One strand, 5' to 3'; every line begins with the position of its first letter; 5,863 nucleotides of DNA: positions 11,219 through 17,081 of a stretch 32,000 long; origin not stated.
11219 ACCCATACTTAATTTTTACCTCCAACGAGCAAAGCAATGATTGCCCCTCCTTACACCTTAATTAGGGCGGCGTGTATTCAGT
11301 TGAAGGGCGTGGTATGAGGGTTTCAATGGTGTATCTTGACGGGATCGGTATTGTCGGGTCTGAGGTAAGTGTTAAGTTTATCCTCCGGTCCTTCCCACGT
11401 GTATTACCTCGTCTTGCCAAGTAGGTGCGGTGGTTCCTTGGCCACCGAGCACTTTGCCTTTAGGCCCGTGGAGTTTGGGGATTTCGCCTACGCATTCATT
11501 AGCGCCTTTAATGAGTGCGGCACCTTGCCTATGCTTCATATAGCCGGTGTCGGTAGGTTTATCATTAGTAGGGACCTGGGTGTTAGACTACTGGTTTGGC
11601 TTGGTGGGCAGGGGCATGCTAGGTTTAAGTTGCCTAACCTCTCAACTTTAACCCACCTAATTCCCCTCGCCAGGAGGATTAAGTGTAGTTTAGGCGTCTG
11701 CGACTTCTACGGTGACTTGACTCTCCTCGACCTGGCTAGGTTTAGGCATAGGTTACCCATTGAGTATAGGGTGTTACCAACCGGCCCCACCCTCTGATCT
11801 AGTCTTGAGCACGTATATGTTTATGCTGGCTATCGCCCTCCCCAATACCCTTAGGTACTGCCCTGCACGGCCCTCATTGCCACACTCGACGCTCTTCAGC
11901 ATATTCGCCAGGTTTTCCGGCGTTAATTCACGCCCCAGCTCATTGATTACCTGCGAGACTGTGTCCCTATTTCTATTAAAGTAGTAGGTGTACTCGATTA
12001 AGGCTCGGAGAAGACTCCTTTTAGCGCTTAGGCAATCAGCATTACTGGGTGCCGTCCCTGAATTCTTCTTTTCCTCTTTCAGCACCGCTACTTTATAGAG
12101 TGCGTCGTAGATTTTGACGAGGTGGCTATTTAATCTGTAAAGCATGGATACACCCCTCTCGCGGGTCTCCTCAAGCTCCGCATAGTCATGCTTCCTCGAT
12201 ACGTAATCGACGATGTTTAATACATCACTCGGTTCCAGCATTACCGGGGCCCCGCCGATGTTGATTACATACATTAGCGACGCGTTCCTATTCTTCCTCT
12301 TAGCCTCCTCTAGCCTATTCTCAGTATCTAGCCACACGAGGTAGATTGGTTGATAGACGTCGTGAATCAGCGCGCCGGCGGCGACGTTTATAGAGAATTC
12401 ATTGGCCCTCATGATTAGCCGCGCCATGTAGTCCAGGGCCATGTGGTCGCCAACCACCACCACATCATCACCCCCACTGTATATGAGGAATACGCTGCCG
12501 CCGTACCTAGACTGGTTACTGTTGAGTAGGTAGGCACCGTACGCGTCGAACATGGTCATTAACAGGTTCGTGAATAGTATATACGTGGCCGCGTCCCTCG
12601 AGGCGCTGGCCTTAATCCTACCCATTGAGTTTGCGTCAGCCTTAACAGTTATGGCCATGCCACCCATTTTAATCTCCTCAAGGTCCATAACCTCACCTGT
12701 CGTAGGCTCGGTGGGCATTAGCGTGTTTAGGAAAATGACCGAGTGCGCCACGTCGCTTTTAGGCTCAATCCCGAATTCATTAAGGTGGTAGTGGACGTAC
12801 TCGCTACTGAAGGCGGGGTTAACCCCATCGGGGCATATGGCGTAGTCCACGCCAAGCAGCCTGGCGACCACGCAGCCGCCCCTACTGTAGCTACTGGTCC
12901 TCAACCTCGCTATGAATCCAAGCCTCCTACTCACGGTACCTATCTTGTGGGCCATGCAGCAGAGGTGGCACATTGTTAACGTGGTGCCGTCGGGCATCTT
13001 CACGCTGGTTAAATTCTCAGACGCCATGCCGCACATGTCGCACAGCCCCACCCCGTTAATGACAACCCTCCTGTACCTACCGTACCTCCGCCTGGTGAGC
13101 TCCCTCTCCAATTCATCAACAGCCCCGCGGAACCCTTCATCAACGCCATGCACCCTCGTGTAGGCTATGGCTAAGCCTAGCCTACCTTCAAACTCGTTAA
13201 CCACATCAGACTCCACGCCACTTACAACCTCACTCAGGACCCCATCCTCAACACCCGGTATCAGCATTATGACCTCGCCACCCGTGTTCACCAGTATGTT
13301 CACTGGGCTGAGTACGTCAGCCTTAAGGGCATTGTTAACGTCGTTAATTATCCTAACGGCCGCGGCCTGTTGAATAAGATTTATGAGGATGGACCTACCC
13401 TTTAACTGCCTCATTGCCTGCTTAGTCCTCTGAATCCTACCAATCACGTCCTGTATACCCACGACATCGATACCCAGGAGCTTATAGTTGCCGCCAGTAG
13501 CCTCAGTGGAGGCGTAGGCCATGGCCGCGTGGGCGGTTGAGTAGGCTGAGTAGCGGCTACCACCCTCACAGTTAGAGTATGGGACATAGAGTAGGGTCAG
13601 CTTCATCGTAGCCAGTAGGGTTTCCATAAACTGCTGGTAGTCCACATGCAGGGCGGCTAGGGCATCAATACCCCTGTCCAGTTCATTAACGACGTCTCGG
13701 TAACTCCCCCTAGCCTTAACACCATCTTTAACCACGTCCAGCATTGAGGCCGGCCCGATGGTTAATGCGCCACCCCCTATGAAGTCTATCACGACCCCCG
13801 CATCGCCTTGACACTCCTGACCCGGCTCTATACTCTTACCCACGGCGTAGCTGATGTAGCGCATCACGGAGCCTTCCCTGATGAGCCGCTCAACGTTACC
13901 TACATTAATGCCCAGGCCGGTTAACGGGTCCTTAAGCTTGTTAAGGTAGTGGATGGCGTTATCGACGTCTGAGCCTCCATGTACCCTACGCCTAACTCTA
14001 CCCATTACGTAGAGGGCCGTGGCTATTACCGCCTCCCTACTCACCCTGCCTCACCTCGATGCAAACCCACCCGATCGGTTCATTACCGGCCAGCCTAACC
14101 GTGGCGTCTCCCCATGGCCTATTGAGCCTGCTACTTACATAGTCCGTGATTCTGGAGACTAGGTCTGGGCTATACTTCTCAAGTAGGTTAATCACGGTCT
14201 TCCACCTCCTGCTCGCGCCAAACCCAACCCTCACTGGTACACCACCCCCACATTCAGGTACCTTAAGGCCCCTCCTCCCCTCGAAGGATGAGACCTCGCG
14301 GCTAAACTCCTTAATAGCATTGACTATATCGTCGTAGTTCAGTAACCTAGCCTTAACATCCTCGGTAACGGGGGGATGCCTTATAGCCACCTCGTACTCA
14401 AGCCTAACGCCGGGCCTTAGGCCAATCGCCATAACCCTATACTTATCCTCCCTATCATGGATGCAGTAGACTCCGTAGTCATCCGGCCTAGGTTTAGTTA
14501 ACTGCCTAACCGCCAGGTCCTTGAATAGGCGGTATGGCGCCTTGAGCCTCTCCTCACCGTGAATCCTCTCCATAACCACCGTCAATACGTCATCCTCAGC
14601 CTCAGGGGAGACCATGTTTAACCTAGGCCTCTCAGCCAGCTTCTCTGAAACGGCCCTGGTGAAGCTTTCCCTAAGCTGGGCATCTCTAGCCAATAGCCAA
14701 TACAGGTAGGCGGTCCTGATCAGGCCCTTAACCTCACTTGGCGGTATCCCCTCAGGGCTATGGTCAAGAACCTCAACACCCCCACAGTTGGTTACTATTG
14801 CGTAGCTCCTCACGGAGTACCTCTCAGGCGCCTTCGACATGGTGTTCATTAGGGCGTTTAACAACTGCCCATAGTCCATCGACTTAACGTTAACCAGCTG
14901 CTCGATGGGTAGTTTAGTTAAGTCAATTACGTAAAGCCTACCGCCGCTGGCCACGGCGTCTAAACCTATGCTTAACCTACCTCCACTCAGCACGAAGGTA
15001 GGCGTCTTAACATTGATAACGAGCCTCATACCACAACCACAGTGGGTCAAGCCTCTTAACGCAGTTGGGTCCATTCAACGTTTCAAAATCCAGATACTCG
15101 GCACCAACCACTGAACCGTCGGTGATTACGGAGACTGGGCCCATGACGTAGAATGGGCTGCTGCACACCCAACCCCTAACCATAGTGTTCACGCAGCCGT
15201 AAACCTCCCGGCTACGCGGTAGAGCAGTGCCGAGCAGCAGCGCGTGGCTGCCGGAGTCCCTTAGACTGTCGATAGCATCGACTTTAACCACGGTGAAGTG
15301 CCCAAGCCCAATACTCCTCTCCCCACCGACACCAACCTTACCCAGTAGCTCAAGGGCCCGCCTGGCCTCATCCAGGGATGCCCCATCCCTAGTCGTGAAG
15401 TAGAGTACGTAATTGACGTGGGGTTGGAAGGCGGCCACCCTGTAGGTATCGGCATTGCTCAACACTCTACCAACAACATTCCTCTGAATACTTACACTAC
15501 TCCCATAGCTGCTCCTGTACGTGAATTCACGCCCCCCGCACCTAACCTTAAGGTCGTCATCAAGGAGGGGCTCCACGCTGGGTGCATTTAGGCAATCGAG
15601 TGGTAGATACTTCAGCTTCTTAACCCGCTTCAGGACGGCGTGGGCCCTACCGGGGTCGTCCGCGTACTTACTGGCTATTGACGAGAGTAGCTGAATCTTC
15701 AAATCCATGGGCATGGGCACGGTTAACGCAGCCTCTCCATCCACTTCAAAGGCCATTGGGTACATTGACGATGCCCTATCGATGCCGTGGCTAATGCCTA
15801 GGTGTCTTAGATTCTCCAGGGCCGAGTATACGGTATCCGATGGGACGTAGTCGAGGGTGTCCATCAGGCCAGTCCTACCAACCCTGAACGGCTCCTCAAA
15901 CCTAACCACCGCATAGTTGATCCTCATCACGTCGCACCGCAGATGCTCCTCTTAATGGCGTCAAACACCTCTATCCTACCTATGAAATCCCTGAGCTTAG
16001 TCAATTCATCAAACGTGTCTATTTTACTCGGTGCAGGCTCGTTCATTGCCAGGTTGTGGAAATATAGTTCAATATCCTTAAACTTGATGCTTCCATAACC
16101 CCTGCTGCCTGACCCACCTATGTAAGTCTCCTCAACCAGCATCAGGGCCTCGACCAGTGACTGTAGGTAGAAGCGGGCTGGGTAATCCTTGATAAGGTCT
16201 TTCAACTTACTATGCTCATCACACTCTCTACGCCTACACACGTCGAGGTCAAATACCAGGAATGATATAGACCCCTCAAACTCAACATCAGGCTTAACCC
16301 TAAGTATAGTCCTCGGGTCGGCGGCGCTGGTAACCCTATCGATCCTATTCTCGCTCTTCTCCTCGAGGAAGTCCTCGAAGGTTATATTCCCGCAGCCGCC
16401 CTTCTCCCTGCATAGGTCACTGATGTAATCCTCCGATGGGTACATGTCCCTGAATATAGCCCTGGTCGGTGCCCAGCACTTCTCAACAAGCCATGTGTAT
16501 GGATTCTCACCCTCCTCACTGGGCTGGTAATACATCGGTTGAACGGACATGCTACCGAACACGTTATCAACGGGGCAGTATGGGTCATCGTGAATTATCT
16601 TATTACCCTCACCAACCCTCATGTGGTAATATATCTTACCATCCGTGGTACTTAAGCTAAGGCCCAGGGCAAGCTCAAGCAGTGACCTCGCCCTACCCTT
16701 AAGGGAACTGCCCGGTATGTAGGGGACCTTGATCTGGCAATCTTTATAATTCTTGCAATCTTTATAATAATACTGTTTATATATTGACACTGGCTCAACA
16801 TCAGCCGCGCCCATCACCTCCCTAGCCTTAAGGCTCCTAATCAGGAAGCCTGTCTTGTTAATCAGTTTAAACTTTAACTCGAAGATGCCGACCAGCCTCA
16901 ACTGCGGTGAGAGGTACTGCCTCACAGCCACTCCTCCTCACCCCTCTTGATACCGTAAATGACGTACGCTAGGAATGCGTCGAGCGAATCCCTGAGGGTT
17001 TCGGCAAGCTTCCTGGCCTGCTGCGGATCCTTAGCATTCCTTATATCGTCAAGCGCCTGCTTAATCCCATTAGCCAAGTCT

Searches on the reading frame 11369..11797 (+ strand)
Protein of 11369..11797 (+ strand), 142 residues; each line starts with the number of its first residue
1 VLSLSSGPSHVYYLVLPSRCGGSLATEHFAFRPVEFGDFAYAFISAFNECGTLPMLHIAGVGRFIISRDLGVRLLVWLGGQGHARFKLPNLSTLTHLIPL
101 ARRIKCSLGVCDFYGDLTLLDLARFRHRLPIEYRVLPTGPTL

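Call 15: search_protein_families(library=pfam, proteins=[window:11369-11797:+], max_evalue=0.01)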
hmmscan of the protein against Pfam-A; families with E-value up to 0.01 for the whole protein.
window:11369-11797:+ (142 aa): 0 families

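Call 80: search_protein_families(library=padloc, proteins=[window:11369-11797:+], max_evalue=0.001)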
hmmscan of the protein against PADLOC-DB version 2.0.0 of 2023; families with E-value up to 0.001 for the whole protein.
window:11369-11797:+ (142 aa): 1 family
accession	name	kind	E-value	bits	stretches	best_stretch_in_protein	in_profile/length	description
PDLC01065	cas_RFas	-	1.9e-46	155.3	1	12-139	2-116/119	cluster 17 associated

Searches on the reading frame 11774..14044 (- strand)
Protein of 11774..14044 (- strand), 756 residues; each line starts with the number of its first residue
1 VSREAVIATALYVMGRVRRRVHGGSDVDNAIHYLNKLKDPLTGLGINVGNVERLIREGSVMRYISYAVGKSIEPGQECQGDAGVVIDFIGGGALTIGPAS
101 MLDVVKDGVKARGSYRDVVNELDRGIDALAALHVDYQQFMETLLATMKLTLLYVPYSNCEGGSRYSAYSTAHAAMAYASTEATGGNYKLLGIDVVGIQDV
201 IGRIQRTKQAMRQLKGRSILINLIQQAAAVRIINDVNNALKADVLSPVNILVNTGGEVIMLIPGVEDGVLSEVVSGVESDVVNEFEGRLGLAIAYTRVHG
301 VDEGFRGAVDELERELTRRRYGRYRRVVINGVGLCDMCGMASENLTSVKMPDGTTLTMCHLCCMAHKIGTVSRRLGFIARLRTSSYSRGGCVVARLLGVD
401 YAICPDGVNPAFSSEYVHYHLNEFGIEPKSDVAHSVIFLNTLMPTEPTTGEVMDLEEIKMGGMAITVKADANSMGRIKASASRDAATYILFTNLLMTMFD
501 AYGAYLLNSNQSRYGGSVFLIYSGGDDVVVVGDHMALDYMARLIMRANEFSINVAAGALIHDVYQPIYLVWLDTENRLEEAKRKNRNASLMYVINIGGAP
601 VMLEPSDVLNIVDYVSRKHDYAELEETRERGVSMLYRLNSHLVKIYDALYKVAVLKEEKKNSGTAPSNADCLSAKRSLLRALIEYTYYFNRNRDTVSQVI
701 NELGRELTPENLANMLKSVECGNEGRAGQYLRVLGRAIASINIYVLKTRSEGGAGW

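Call 4: search_protein_families(library=pfam, proteins=[window:11774-14044:-], max_evalue=1)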
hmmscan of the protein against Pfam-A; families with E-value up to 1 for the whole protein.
window:11774-14044:- (756 aa): 3 families
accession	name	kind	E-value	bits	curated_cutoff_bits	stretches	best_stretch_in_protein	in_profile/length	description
PF18211.6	Csm1_B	-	1e-08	35.3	26.4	1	207-299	3-90/94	Csm1 subunit domain B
PF22335.1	Cas10-Cmr2_palm2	-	1.7e-06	28.6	27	1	467-588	5-131/133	Cas10/Cmr2, second palm domain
PF23399.1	LTI65_PGEED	-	0.079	13.2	27.3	1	260-276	13-29/31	LTI65/LTI78 PGEED repeat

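Call 5: search_protein_families(library=ncbifam, proteins=[window:11774-14044:-], max_evalue=1)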
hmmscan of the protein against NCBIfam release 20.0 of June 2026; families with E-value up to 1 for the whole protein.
window:11774-14044:- (756 aa): 2 families
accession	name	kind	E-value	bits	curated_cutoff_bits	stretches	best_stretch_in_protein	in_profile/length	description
TIGR02578.2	cas_TM1811_Csm1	equivalog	5.3e-41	141.1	170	1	110-707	133-729/753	type III-A CRISPR-associated protein Cas10/Csm1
NF042942.1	SIR2_antiphage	equivalog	0.075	12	500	1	547-683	21-150/392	SIR2 family anti-phage-associated protein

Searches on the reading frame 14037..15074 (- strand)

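Call 15: search_protein_families(library=pfam, proteins=[window:14037-15074:-], max_evalue=0.01)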
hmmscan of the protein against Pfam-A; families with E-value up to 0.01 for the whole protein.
window:14037-15074:- (345 aa): 0 families

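Call 80: search_protein_families(library=padloc, proteins=[window:14037-15074:-], max_evalue=0.001)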
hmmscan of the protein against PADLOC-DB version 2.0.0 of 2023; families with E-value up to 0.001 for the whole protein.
window:14037-15074:- (345 aa): 6 families
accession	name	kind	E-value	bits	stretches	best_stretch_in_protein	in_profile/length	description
PDLC01275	Csm5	-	1.3e-08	32.9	1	20-337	3-319/321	"CAS-III-A,CAS-III-D; effector_G7"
PDLC01440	Csm5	-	4e-08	31.4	1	16-337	1-320/322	"CAS-III-A,CAS-III-D; effector_G7"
PDLC01571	Csm5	-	3.2e-06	24.6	0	110-189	119-190/339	"CAS-III-A,CAS-III-D; effector_G7"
PDLC01733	Csm5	-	9.1e-05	20.5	0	110-146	115-151/369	Csm5gr7_1_CAS-III-A-III-D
PDLC01020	Csm5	-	0.00023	18.9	0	110-300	112-317/364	CRISPR type III-A/MTUBE-associated RAMP protein Csm5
PDLC01021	Csm5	-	0.00027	18.8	0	110-139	117-146/373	Csm5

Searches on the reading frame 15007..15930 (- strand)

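Call 15: search_protein_families(library=pfam, proteins=[window:15007-15930:-], max_evalue=0.01)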
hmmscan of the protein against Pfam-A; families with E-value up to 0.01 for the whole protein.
window:15007-15930:- (307 aa): 0 families

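Call 80: search_protein_families(library=padloc, proteins=[window:15007-15930:-], max_evalue=0.001)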
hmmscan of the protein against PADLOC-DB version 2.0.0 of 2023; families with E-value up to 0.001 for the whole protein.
window:15007-15930:- (307 aa): 5 families
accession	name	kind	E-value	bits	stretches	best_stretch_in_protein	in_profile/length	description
PDLC01450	Csm4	-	1.2e-13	49.4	1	25-277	10-236/263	CAS-III-A; effector_G5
PDLC01018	Csm4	-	9e-13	46.3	1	99-243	85-234/302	CRISPR type III-A/MTUBE-associated RAMP protein Csm4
PDLC01276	Csm4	-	1.6e-12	45.7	1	26-244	10-208/268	CAS-III-A; effector_G5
PDLC01494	Csm4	-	2.3e-12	45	1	98-243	79-222/297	"CAS-III-A,CAS-III-D; effector_G5"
PDLC01019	Csm4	-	6.7e-07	26.8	1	156-240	152-240/319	Csm4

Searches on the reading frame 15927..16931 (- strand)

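Call 15: search_protein_families(library=pfam, proteins=[window:15927-16931:-], max_evalue=0.01)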
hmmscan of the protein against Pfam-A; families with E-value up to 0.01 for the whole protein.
window:15927-16931:- (334 aa): 1 family
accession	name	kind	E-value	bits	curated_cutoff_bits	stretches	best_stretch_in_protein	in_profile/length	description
PF03787.20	RAMPs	-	4.5e-11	44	22.1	1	69-283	30-189/189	RAMP superfamily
